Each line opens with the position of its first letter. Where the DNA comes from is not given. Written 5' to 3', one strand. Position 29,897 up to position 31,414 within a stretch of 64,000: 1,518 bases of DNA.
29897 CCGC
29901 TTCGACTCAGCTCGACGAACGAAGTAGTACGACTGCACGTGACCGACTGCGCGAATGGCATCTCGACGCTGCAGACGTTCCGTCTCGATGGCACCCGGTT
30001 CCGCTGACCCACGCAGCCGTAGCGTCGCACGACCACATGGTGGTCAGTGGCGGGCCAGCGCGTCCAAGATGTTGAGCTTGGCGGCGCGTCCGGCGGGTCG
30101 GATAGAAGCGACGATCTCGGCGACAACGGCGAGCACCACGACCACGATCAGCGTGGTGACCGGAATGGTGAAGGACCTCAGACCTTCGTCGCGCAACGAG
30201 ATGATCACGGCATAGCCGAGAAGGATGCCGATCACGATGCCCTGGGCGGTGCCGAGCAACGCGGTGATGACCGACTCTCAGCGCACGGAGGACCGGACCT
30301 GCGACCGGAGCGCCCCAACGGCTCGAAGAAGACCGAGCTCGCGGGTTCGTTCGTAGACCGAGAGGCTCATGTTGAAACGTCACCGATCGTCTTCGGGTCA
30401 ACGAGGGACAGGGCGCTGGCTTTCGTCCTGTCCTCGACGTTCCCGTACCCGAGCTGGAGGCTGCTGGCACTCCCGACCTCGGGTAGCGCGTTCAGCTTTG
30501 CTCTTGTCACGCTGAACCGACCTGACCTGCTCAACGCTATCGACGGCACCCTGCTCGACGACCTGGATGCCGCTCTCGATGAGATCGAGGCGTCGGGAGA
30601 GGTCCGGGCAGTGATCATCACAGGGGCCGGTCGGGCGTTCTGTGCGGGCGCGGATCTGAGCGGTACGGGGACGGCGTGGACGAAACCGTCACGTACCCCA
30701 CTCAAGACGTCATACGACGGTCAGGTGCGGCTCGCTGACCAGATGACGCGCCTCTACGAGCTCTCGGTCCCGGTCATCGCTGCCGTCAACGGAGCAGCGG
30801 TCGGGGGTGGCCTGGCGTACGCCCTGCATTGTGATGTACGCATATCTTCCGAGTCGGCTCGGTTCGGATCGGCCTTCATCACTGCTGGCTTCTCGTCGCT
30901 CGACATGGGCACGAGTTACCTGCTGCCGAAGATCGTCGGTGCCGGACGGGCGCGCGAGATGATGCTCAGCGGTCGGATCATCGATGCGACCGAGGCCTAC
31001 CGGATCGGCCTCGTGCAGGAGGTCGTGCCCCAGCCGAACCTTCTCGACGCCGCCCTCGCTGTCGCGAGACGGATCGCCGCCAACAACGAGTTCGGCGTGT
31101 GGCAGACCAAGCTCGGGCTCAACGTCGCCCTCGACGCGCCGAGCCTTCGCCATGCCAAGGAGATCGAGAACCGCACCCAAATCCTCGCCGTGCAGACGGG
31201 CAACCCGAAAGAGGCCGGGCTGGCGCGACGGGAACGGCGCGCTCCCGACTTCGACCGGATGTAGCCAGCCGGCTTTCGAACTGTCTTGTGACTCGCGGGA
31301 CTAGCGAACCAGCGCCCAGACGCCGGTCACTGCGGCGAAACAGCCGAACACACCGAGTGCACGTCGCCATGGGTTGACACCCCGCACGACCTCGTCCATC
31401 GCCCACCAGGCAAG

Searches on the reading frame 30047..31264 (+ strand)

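Call 7: search_protein_families(library=pfam, proteins=[window:30047-31264:+])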
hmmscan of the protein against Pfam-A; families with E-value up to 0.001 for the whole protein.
window:30047-31264:+ (405 aa): 2 families
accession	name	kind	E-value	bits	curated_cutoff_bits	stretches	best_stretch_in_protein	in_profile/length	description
PF00378.25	ECH_1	-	7.3e-51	173.4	27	1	151-403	6-249/251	Enoyl-CoA hydratase/isomerase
PF16113.10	ECH_2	-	1.7e-28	100.6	27.2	1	153-336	3-181/335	Enoyl-CoA hydratase/isomerase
